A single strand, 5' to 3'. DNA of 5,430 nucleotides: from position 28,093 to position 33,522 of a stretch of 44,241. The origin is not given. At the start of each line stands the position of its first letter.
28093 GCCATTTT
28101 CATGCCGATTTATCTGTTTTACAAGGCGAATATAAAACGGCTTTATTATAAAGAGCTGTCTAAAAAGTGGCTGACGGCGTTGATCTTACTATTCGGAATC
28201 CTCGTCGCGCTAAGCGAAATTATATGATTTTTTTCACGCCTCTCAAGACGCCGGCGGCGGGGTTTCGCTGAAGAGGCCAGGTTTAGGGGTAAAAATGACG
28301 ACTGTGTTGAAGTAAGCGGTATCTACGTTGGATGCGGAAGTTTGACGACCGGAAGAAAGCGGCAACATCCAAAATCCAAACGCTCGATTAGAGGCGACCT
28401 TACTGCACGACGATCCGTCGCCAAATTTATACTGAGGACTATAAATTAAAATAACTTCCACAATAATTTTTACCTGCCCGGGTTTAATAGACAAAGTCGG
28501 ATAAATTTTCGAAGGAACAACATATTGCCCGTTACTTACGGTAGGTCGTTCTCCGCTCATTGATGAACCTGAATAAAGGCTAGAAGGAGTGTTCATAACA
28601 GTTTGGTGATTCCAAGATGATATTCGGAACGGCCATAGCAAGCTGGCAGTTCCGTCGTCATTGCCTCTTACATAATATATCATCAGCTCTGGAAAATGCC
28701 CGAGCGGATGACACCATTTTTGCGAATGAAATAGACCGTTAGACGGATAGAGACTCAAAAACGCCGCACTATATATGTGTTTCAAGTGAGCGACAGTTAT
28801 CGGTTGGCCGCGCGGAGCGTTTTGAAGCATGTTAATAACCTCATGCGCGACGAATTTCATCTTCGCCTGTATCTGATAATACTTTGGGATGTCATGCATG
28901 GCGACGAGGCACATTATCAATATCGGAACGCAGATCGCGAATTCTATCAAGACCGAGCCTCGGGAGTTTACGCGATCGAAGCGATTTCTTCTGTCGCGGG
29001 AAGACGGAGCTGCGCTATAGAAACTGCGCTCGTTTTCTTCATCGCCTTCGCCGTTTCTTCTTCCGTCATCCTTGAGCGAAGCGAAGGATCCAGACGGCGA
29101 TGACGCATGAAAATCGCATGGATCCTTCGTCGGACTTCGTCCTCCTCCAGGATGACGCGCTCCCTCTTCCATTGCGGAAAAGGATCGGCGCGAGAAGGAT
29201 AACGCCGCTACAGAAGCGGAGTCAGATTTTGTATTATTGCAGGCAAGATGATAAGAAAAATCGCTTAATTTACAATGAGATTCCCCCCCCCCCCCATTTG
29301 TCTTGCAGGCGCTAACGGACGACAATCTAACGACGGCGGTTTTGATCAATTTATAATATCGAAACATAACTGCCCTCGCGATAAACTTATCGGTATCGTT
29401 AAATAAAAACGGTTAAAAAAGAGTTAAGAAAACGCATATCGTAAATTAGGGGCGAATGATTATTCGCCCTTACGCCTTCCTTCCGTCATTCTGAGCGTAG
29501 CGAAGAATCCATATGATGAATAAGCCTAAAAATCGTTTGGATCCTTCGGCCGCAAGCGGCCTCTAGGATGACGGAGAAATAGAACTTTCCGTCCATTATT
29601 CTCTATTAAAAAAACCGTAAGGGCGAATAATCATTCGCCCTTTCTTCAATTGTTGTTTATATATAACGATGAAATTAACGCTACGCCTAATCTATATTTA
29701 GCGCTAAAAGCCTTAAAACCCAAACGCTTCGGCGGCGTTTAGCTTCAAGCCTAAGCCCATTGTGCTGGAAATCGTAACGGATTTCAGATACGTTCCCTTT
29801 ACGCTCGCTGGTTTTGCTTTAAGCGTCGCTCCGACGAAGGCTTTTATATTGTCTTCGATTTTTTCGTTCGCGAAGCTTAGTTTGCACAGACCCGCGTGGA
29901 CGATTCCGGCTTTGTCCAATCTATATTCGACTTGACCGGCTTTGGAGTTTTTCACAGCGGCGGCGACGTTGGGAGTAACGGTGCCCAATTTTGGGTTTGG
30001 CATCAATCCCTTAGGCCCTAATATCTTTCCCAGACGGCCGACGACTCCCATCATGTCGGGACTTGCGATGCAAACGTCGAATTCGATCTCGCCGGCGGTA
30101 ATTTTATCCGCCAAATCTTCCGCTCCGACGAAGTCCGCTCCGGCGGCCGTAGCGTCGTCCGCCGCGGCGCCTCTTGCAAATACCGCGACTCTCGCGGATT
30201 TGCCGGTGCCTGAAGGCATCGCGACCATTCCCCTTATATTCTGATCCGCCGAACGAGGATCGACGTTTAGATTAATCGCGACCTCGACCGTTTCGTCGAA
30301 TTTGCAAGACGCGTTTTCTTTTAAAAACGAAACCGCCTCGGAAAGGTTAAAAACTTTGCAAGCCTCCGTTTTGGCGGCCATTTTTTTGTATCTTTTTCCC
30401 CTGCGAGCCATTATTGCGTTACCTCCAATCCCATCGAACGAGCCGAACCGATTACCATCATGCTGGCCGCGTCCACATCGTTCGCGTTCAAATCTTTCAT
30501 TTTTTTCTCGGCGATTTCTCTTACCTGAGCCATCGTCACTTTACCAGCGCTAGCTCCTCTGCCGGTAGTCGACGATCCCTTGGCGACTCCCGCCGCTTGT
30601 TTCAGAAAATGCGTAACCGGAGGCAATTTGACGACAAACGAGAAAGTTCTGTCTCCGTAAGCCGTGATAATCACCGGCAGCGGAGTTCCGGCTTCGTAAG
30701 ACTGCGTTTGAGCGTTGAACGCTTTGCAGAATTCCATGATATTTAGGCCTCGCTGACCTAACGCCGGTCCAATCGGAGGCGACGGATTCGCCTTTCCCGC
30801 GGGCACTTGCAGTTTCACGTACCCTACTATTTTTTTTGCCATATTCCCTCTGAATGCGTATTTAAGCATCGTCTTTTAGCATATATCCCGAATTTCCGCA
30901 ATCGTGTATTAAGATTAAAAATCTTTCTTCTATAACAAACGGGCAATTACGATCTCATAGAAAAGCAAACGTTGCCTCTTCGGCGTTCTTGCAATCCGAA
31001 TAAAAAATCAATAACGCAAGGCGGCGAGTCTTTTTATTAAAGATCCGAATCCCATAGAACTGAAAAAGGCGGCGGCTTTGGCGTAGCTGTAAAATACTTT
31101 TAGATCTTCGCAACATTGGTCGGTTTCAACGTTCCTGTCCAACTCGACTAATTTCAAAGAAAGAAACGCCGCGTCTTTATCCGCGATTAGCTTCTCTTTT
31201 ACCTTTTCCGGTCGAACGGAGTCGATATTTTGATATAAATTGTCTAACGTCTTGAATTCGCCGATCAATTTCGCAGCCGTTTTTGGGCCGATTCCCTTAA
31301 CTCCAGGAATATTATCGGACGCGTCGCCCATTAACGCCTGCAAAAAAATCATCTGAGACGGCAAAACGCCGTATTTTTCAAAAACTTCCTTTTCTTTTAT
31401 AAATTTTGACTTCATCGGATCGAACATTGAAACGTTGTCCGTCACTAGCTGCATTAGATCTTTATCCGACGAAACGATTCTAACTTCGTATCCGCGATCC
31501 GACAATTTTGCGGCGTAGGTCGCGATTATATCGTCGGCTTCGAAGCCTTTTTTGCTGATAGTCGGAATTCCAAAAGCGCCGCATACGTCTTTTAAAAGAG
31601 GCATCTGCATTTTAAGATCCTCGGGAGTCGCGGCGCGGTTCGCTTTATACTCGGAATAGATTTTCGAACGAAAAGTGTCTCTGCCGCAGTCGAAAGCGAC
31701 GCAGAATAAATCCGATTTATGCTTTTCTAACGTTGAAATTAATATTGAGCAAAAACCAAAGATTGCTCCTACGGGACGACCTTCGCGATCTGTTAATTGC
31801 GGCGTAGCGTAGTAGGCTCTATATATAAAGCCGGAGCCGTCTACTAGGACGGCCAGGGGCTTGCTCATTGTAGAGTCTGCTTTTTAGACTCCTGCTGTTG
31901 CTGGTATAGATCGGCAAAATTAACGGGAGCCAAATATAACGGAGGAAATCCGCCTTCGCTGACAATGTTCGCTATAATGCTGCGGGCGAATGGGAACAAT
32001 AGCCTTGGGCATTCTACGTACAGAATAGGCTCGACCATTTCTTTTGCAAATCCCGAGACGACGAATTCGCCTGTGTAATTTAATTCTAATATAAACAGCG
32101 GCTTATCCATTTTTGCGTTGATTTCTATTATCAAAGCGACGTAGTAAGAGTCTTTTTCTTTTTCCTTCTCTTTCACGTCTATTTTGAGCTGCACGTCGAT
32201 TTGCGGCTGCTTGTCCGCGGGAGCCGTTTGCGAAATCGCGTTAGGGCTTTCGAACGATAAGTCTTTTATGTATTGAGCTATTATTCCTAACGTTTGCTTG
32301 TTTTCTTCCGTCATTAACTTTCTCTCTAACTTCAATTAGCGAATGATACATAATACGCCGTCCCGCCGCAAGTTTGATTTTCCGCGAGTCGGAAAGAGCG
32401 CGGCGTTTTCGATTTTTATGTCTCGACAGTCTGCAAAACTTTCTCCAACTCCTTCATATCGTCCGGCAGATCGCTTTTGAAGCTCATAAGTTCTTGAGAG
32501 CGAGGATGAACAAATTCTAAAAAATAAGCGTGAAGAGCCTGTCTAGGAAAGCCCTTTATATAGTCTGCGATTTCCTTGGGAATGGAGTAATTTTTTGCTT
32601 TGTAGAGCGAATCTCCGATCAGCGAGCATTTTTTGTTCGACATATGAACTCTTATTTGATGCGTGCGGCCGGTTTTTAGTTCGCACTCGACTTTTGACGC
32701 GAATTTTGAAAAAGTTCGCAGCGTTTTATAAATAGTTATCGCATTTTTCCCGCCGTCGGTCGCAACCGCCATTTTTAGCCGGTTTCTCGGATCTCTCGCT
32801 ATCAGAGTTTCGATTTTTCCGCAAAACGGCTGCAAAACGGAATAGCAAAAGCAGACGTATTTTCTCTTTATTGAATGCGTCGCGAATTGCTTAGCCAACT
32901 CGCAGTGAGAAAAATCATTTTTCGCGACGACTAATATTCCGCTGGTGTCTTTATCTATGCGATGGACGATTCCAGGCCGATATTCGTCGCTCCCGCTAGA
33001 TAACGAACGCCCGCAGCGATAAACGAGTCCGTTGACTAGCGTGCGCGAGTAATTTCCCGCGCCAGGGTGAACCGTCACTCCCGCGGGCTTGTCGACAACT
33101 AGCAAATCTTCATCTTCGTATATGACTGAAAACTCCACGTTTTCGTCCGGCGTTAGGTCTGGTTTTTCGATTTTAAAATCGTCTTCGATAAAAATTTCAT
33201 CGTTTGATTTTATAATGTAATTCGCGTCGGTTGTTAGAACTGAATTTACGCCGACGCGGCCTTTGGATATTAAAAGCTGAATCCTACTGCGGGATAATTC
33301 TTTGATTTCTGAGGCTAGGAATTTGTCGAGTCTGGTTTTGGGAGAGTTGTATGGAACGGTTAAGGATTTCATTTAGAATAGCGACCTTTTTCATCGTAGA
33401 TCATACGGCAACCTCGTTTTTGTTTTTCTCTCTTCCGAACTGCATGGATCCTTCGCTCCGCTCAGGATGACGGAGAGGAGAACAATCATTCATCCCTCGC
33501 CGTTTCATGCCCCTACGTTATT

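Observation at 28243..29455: Paralogue 2 carries the same leader with G13, in frame: an ON copy with an unusually long 137-residue pre-cleavage leader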

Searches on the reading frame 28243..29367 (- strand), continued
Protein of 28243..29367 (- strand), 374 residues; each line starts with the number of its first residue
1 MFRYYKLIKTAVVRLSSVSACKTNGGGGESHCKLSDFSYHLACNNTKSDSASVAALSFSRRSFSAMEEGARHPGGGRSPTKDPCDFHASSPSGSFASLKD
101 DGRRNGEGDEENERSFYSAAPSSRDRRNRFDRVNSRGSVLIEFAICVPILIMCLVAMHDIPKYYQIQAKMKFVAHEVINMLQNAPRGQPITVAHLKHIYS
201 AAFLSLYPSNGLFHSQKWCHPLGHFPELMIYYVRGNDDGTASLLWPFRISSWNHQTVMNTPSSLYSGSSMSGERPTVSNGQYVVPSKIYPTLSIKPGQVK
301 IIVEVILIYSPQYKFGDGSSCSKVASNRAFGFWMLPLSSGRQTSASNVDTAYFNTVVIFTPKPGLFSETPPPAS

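Call 73: search_protein_families(library=pfam, proteins=[L045:10-903:+, L045:869-1891:+, L045:1897-2862:+, L045:3885-4385:+, L045:4437-5552:+], max_evalue=0.001)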
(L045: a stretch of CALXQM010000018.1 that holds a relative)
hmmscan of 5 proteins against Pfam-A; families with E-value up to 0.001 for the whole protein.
L045:10-903:+ (298 aa): 3 families
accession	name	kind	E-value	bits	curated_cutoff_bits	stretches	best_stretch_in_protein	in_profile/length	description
PF00437.27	T2SSE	-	5.9e-55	186.8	24.9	1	2-205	78-275/370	Type II/IV secretion system protein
PF13555.12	AAA_29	-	2.5e-05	24.3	27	1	57-87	23-52/61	P-loop containing region of AAA domain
PF00005.33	ABC_tran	-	7.6e-05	23.8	25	1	59-93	13-47/137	ABC transporter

L045:869-1891:+ (341 aa): 1 family
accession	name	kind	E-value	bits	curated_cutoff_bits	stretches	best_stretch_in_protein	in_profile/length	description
PF00482.28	T2SSF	-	6.4e-16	58.9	25.2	1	174-298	2-123/125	Type II secretion system (T2SS), protein F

L045:1897-2862:+ (322 aa): 1 family
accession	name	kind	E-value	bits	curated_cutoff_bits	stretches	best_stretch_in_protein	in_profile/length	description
PF00482.28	T2SSF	-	4.8e-13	49.6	25.2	1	180-308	2-124/125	Type II secretion system (T2SS), protein F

L045:3885-4385:+ (167 aa): 1 family
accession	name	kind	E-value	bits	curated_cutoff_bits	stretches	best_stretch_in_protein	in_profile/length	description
PF03167.25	UDG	-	2.8e-08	34.4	24.3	1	13-154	3-133/141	Uracil DNA glycosylase superfamily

L045:4437-5552:+ (372 aa): 5 families
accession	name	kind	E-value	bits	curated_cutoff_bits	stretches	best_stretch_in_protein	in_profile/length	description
PF12796.13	Ank_2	-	2.7e-30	105.2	27.3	3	172-267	1-88/90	Ankyrin repeats (3 copies)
PF13637.12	Ank_4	-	6.6e-27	93.4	22.7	4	174-221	3-50/50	Ankyrin repeats (many copies)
PF13857.12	Ank_5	-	6.2e-24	84.2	27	1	228-275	7-52/56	Ankyrin repeats (many copies)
PF13606.12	Ank_3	-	1.6e-22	77.2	22.3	0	318-342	4-28/30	Ankyrin repeat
PF00023.36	Ank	-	3.8e-20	71.3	21.1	0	168-198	2-32/33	Ankyrin repeat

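Call 74: find_encoding_contigs(protein=P0248, flank=10000, max_places=1)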
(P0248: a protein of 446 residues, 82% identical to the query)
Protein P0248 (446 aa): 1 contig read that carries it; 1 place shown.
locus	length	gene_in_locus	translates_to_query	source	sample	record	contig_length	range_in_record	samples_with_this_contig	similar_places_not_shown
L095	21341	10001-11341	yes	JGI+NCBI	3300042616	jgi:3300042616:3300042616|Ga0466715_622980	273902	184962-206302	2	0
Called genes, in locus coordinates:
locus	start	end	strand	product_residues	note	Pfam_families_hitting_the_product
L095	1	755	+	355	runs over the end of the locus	PF01118:Semialdhyde_dh, PF02774:Semialdhyde_dhC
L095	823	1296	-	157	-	PF01668:SmpB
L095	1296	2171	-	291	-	PF00701:DHDPS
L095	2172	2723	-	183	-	PF10722:YbjN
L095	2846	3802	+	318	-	PF00698:Acyl_transf_1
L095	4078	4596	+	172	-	-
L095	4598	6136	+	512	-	PF16976:RcpC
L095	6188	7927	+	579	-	PF13629:T2SS-T3SS_pil_N, PF00263:Secretin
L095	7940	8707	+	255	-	PF09476:Pilus_CpaD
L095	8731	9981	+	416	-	PF00072:Response_reg (faint), PF01656:CbiA (weak), PF10609:ParA (weak), PF13614:AAA_31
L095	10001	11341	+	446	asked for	PF00437:T2SSE, PF27713:UCP018868 (weak)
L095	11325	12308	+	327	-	PF00482:T2SSF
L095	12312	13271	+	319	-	PF00482:T2SSF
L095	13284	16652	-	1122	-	PF04357:TamB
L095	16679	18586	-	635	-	PF07244:POTRA (faint), PF01103:Omp85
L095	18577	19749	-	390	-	PF01702:TGT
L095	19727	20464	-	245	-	PF02592:Vut_1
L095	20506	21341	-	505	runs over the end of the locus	PF07690:MFS_1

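Call 75: find_encoding_contigs(protein=P0231, flank=10000, max_places=1)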
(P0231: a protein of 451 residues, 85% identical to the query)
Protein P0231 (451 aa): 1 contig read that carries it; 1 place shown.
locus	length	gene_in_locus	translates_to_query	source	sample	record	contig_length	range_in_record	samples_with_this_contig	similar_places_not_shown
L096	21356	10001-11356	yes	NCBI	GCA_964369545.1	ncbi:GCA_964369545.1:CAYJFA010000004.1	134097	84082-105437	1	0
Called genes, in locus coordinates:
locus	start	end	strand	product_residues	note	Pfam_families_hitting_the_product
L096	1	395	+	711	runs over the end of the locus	PF04453:LptD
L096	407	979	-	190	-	-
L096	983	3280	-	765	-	PF05954:Phage_GPD, PF04717:Phage_base_V, PF20093:DUF6484 (weak), PF22178:Gp5_trimer_C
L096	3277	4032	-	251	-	PF00378:ECH_1, PF16113:ECH_2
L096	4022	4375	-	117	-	PF07345:ATPaseInh_sub_z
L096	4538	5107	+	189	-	PF01478:Peptidase_A24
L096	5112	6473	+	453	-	PF08666:SAF (faint), PF16976:RcpC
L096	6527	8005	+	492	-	PF13629:T2SS-T3SS_pil_N, PF00263:Secretin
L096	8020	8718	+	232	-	-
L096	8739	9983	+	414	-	PF00072:Response_reg (faint), PF13614:AAA_31, PF01656:CbiA (weak)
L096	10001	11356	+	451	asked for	PF00437:T2SSE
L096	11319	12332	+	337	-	PF00482:T2SSF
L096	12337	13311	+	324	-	PF00482:T2SSF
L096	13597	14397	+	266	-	PF01261:AP_endonuc_2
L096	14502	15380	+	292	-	PF04229:GrpB, PF00583:Acetyltransf_1 (weak)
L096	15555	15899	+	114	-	PF07883:Cupin_2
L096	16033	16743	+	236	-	PF11967:RecO_N, PF02565:RecO_C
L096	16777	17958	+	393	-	PF05222:AlaDh_PNT_N, PF02826:2-Hacid_dh_C (faint), PF01262:AlaDh_PNT_C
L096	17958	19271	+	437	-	PF19290:PmbA_TldD_2nd, PF19289:PmbA_TldD_3rd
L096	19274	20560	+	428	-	PF00768:Peptidase_S11, PF13354:Beta-lactamase2, PF07943:PBP5_C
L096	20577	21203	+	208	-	PF02223:Thymidylate_kin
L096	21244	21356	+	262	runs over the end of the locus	PF00557:Peptidase_M24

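Call 79: find_encoding_contigs(protein=P0237, flank=10000, max_places=2)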
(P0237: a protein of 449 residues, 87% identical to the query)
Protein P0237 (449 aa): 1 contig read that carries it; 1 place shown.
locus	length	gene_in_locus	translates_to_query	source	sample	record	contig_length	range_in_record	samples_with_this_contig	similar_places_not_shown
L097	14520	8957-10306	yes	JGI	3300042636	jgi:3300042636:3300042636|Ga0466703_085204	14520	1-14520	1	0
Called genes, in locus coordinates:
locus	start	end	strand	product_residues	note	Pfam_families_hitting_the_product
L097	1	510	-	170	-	?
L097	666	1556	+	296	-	PF13793:Pribosyltran_N, PF00156:Pribosyltran, PF14572:Pribosyl_synth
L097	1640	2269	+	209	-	PF01386:Ribosomal_L25p, PF14693:Ribosomal_TL5_C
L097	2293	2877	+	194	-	PF01195:Pept_tRNA_hydro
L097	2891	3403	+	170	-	PF02367:TsaE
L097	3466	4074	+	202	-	PF01478:Peptidase_A24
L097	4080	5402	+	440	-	PF16976:RcpC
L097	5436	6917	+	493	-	PF13629:T2SS-T3SS_pil_N, PF00263:Secretin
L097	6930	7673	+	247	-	PF09476:Pilus_CpaD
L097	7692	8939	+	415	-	PF00072:Response_reg (weak), PF01656:CbiA (faint), PF13614:AAA_31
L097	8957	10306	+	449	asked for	PF00437:T2SSE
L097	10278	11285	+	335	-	PF00482:T2SSF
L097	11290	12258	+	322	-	PF00482:T2SSF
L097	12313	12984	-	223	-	-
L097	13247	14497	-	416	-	PF00118:Cpn60_TCP1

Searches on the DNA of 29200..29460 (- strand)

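Call 6: search_dna_similar(query=window:29200-29460:-, collection=phages, mode=distant)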
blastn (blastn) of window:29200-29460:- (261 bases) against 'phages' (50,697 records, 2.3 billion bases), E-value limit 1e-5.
No match.

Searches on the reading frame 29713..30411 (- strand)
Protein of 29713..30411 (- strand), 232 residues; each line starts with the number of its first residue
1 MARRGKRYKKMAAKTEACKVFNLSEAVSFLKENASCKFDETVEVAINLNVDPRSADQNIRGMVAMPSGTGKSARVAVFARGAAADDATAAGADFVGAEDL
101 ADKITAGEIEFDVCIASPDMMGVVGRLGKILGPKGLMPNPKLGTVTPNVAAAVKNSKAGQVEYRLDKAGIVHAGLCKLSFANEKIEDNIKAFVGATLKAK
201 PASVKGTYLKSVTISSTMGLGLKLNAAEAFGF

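Call 11: search_protein_families(library=pfam, proteins=[window:29713-30411:-], max_evalue=0.01)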
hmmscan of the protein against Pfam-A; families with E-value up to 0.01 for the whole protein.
window:29713-30411:- (232 aa): 1 family
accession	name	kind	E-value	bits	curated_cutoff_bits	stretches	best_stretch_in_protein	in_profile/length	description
PF00687.26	Ribosomal_L1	-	3.5e-64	216.5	32.2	1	30-219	1-197/198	Ribosomal protein L1p/L10e family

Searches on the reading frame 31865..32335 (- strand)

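Call 16: search_protein_families(library=pfam, proteins=[window:31865-32335:-], max_evalue=0.001)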
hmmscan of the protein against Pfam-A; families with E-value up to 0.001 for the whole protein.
window:31865-32335:- (156 aa): 1 family
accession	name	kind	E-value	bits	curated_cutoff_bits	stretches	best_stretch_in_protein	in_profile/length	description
PF02556.19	SecB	-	3e-44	150.8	26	1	10-150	2-140/141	Preprotein translocase subunit SecB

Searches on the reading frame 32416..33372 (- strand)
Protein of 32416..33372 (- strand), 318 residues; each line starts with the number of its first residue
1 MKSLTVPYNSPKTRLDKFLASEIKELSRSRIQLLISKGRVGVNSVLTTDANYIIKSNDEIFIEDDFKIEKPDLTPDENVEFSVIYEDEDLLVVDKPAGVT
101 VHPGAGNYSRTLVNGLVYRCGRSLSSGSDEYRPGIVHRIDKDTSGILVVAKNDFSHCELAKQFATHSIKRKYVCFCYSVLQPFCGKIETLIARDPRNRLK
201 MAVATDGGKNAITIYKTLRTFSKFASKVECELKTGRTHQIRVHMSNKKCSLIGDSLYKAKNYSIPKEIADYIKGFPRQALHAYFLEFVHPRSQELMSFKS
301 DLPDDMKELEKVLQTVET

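Call 16: search_protein_families(library=pfam, proteins=[window:32416-33372:-], max_evalue=0.001)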
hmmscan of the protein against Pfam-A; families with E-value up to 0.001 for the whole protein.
window:32416-33372:- (318 aa): 2 families
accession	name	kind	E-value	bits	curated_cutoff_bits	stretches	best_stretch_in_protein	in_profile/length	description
PF00849.27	PseudoU_synth_2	-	5.6e-36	124.5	26.8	1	89-245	1-151/152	RNA pseudouridylate synthase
PF01479.30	S4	-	2.6e-08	33.9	22.8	1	14-60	2-48/48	S4 domain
